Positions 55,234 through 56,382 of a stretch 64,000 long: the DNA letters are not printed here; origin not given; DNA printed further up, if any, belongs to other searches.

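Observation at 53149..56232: Candidate DNA base-hypermodification block: second TS-fold enzyme, permuted MTase-like protein and AsnB-type amidotransferase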

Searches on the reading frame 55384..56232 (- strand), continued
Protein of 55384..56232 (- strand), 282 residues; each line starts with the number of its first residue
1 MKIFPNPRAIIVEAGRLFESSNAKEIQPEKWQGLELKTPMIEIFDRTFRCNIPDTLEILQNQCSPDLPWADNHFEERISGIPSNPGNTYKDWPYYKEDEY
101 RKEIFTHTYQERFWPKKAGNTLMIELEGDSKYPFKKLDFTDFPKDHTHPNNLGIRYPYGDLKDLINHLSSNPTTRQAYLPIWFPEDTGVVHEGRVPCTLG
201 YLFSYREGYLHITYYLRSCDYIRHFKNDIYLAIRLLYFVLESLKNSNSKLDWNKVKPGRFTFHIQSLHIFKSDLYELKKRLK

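Call 86: find_homologous_proteins(query=window:55384-56232:-, max_evalue=0.00001)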
Query window:55384-56232:- (282 aa): 3664 proteins with E <= 0.00001 among 3909 candidates; the best 120 are listed.
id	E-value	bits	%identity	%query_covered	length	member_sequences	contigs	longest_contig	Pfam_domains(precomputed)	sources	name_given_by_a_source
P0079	3.7e-196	668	100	100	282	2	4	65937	PF00303.25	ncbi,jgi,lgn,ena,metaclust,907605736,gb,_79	metaclust:\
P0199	4.7e-157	540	84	100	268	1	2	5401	PF00303.25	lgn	-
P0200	2.4e-115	403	62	100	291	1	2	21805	-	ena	-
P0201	3.4e-110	386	59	100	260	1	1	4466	PF00303.25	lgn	-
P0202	2.3e-109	383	60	99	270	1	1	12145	PF00303.25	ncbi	ncbi:MAG: hypothetical protein ACRCU6_02190 [Fusobacteriaceae bacterium]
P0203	2.9e-107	376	60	100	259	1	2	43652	-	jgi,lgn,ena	-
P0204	6.5e-107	375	61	99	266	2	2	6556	PF00303.25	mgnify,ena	mgnify:CR=1 FL=1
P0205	2.3e-106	373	59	100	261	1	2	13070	PF00303.25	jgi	jgi:hypothetical protein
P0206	6.0e-105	369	60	100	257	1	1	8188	PF00303.25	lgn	-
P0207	3.2e-102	360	58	97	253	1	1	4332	PF00303.25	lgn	-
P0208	5.0e-101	356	59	99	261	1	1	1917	PF00303.25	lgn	-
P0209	1.9e-100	354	58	100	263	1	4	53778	PF00303.25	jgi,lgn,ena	-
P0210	7.0e-100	352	55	99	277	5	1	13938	-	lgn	-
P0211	2.5e-98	347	56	97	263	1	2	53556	PF00303.25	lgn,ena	-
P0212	4.8e-97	343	57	99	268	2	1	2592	PF00303.25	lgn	-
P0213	8.2e-97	342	56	100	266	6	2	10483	PF00303.25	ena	-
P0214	4.0e-96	340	54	98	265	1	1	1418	PF00303.25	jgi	jgi:hypothetical protein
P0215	3.3e-95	337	54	99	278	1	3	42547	PF00303.25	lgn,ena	-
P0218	5.0e-92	326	52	100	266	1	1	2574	PF00303.25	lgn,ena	-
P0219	4.4e-91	323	53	99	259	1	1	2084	PF00303.25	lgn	-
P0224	9.7e-78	279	53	90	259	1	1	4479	PF00303.25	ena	-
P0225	1.5e-77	279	49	90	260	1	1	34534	PF00303.25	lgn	-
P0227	4.9e-77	277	51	91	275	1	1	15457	PF00303.25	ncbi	-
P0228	6.7e-77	277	48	97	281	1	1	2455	PF00303.25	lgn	-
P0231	7.0e-76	273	47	99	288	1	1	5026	PF00303.25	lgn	-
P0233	2.0e-75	272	48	97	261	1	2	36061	PF00303.25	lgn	-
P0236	1.1e-74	269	49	91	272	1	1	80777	PF00303.25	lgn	-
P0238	2.8e-74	268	52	91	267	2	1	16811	PF00303.25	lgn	-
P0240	8.3e-74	266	49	91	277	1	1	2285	PF00303.25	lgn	-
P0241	1.0e-73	266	48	98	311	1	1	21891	PF00303.25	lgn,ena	-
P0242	1.5e-73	266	48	100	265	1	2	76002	PF00303.25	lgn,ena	-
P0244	1.7e-73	265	47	96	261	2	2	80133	PF00303.25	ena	-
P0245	2.0e-73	265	49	100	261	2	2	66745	PF00303.25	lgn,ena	-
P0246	2.1e-73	265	50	90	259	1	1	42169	PF00303.25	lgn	-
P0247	4.5e-73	264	47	100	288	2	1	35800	PF00303.25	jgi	-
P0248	4.7e-73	264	48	99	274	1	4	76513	PF00303.25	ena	-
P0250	8.2e-73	263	45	98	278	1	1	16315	PF00303.25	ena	-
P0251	1.4e-72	262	51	93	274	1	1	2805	PF00303.25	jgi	-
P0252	1.5e-72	262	48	91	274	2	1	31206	PF00303.25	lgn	-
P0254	2.1e-72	262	45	100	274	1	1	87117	PF00303.25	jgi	jgi:hypothetical protein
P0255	2.1e-72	262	47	91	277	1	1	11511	PF00303.25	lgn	-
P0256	2.2e-72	262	49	91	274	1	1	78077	PF00303.25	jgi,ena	-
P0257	3.1e-72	261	48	96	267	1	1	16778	PF00303.25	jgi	jgi:hypothetical protein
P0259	5.7e-72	260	45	91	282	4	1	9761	PF00303.25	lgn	-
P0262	1.4e-71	259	48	93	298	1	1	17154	PF00303.25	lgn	-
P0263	1.5e-71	259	47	99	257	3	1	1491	PF00303.25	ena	-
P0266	1.8e-71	259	45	97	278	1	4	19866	PF00303.25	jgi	jgi:hypothetical protein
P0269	6.1e-71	257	46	92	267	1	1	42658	PF00303.25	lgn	-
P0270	1.3e-70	256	47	90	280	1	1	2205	PF00303.25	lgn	-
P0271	1.3e-70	256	46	98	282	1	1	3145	PF00303.25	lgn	-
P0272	1.6e-70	256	46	95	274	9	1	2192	PF00303.25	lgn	-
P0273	1.6e-70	256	49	89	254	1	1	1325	PF00303.25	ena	-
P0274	1.9e-70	255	46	98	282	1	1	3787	PF00303.25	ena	-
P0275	1.9e-70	255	47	99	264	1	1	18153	PF00303.25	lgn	-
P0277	4.1e-70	254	47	98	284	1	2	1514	PF00303.25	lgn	-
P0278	4.5e-70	254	48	91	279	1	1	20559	PF00303.25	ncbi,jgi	jgi:thymidylate synthase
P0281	7.8e-70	253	48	91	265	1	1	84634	PF00303.25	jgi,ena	-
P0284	1.1e-69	253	48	90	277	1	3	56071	PF00303.25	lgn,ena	-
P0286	1.3e-69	253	50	87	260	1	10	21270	PF00303.25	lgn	-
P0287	1.5e-69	253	47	100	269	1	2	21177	PF00303.25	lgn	-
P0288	1.8e-69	252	48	92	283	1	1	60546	PF00303.25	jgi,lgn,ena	-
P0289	1.8e-69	252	45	95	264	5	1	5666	PF00303.25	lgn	-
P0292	3.1e-69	251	47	91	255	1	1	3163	PF00303.25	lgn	-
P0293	4.1e-69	251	49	93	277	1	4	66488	PF00303.25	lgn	-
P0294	4.2e-69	251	51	88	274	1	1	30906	PF00303.25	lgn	-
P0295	4.3e-69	251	45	98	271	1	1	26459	PF00303.25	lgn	-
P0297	4.8e-69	251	45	97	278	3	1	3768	PF00303.25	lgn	-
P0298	5.5e-69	251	45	97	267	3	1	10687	PF00303.25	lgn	-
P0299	5.7e-69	251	46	93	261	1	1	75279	PF00303.25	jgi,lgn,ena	jgi:hypothetical protein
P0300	5.8e-69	251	45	97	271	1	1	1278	PF00303.25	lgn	-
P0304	7.6e-69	250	44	100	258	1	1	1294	PF00303.25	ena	-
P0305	7.8e-69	250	44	100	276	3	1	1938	PF00303.25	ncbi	-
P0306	8.5e-69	250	46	99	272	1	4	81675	PF00303.25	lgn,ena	-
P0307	9.4e-69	250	48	88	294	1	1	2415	PF00303.25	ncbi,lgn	-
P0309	1.2e-68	250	45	93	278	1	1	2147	PF00303.25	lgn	-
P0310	1.2e-68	249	46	99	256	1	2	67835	PF00303.25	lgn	-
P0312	1.5e-68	249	49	92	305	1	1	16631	PF00303.25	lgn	-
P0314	2.5e-68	249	47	91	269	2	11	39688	PF00303.25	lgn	-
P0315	2.8e-68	248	45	100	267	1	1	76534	PF00303.25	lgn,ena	-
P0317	3.8e-68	248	44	97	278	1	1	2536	PF00303.25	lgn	-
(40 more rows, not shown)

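Call 89: search_solved_structures(query=A6, max_evalue=0.001, show_alignments=5)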
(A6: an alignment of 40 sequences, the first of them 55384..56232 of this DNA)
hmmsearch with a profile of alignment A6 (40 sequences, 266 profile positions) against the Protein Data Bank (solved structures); distinct sequences matched with E-value up to 0.001: 23.
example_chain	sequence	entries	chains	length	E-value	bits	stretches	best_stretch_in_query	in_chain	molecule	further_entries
5b6d_A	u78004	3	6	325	2.6e-07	33.4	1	143-257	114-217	CMP 5-hydroxymethylase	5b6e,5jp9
5jnh_A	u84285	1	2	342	2.8e-07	33.3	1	143-257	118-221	CMP 5-hydroxymethylase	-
1njc_A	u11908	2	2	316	4.4e-05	26.1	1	143-214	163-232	THYMIDYLATE SYNTHASE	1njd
1tsy_A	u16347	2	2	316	9.1e-05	25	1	143-205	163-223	THYMIDYLATE SYNTHASE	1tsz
2g89_A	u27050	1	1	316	9.9e-05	24.9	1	143-205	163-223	thymidylate synthase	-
2g86_A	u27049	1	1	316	0.0001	24.9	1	143-205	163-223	Thymidylate synthase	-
2g8a_A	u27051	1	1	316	0.00011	24.8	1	143-205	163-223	thymidylate synthase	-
1bp0_A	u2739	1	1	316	0.00011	24.8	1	143-205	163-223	PROTEIN (THYMIDYLATE SYNTHASE)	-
1tda_A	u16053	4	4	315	0.00011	24.8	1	143-205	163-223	THYMIDYLATE SYNTHASE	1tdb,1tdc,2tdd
1lca_A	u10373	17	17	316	0.00011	24.8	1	143-205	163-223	THYMIDYLATE SYNTHASE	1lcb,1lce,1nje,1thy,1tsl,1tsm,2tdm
2g8d_A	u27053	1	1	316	0.00011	24.8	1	143-205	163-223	thymidylate synthase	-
1vzb_A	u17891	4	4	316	0.00011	24.8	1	143-205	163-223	THYMIDYLATE SYNTHASE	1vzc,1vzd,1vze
1vza_A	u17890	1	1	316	0.00011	24.7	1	143-205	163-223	THYMIDYLATE SYNTHASE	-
1jmi_A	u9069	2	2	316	0.00012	24.6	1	143-205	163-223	THYMIDYLATE SYNTHASE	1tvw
1jmf_A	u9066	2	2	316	0.00012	24.6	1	143-205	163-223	THYMIDYLATE SYNTHASE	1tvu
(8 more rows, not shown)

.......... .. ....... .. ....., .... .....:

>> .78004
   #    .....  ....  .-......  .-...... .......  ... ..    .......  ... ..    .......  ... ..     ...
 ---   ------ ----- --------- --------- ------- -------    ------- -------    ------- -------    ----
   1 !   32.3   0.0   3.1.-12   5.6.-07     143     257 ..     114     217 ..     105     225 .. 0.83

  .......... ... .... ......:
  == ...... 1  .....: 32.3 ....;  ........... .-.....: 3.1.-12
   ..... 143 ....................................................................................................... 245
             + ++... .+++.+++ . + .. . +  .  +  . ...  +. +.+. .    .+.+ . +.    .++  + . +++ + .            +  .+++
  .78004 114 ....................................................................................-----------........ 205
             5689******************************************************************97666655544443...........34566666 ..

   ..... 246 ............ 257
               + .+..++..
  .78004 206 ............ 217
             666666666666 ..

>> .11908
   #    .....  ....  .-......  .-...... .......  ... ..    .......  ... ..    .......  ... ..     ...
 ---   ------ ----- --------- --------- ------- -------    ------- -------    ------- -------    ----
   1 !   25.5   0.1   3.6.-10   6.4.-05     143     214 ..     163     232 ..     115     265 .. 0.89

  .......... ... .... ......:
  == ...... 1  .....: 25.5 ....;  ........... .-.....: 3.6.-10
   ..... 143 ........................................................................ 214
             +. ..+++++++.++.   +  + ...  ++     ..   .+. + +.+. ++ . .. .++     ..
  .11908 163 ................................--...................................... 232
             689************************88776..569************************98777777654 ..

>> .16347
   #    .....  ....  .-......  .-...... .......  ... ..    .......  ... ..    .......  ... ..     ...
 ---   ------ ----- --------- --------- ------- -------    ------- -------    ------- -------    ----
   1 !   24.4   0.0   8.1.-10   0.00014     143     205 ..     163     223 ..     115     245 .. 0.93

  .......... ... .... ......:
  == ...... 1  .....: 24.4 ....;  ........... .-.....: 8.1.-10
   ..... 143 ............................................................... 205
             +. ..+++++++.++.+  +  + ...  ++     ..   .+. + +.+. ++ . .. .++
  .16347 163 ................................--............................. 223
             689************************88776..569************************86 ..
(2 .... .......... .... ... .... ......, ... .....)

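Call 92: find_encoding_contigs(protein=P0254, flank=6000, max_places=1)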
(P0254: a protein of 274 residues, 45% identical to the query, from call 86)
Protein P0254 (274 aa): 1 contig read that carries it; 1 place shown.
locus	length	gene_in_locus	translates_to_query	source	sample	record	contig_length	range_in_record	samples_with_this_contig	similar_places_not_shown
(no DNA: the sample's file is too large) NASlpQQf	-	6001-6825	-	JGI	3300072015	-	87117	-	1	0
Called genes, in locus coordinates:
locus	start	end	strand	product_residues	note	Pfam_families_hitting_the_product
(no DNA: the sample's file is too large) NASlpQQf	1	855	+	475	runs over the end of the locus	PF00270:DEAD, PF04851:ResIII, PF18766:SWI2_SNF2 (weak), PF00271:Helicase_C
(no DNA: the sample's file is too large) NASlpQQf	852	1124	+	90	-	-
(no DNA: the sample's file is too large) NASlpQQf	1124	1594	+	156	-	-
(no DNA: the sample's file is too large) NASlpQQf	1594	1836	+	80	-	-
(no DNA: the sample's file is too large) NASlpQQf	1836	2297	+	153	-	-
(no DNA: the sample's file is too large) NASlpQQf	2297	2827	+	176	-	PF02223:Thymidylate_kin (faint)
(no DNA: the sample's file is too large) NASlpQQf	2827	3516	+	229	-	PF08761:dUTPase_2 (weak)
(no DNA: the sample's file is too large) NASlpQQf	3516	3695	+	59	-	-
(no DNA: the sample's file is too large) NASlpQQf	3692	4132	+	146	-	-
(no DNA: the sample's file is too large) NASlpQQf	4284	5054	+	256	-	-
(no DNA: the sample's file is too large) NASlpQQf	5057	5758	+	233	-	PF13489:Methyltransf_23, PF13847:Methyltransf_31 (weak), PF08241:Methyltransf_11, PF08242:Methyltransf_12, PF13649:Methyltransf_25 (weak)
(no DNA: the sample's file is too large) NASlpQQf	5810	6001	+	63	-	-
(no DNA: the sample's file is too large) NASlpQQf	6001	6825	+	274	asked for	PF00303:Thymidylat_synt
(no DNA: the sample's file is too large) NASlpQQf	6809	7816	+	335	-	PF00145:DNA_methylase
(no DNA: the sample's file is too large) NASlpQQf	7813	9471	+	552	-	PF01807:Zn_ribbon_DnaG, PF08275:DNAG_N, PF01751:Toprim, PF13155:Toprim_2, PF13362:Toprim_3 (weak), PF13662:Toprim_4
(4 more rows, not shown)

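Call 93: find_encoding_contigs(protein=P0281, flank=6000, max_places=1)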
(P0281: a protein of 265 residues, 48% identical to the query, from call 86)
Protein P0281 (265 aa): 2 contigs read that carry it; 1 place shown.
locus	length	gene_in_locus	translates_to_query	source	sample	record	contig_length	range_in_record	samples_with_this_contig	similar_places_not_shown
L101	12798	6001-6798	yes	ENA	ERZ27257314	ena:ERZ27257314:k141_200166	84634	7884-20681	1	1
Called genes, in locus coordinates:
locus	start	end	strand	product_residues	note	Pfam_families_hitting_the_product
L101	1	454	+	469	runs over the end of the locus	PF03796:DnaB_C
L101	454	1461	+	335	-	-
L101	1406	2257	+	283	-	-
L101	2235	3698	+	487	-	PF04851:ResIII, PF18766:SWI2_SNF2, PF00271:Helicase_C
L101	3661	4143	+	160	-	-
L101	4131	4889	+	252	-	-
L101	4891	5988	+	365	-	-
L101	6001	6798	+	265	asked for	PF00303:Thymidylat_synt (weak)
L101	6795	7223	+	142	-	PF00383:dCMP_cyt_deam_1, PF14437:MafB19-deam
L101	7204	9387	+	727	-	PF01612:DNA_pol_A_exo1, PF00476:DNA_pol_A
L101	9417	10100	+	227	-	PF13521:AAA_28 (weak)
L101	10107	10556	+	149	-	-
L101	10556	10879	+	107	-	-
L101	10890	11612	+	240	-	-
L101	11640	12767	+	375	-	PF00154:RecA_N, PF06745:ATPase (faint), PF08423:Rad51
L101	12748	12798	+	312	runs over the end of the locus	PF02739:5_3_exonuc_N, PF01367:5_3_exonuc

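Call 94: predict_structure(alignment_id=A6)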
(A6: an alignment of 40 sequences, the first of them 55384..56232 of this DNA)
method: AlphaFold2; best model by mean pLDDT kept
length: 282 residues; sequences in the alignment: 40
mean_pLDDT: 85.8   pTM: 0.86
mean pLDDT of the five models: 85.8, 85.7, 84.8, 84.0, 83.9
residues with pLDDT >= 90: 167; 70-90: 58; 50-70: 52; < 50: 5
segments of 3 or more residues with pLDDT < 50: none
pLDDT, mean of each block of 10 residues (from residue 1): 96 97 93 83 98 98 97 92 79 75 66 77 57 59 70 82 96 94 55 64 98 94 96 98 96 98 96 96 94
secondary structure, 60 per line:
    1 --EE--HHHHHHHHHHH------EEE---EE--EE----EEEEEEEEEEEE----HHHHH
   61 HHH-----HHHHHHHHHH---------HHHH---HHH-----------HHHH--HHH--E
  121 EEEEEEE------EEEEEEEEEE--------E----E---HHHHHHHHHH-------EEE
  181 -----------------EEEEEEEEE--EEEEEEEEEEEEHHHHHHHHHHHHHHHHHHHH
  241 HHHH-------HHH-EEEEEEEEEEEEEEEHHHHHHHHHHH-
elements in order: H7-17 E24-26 E40-51 H56-63 H69-78 H88-91 H109-112 E120-127 E134-143 H161-170 E178-180 E198-206 E209-220 H221-244 E256-270 H271-281
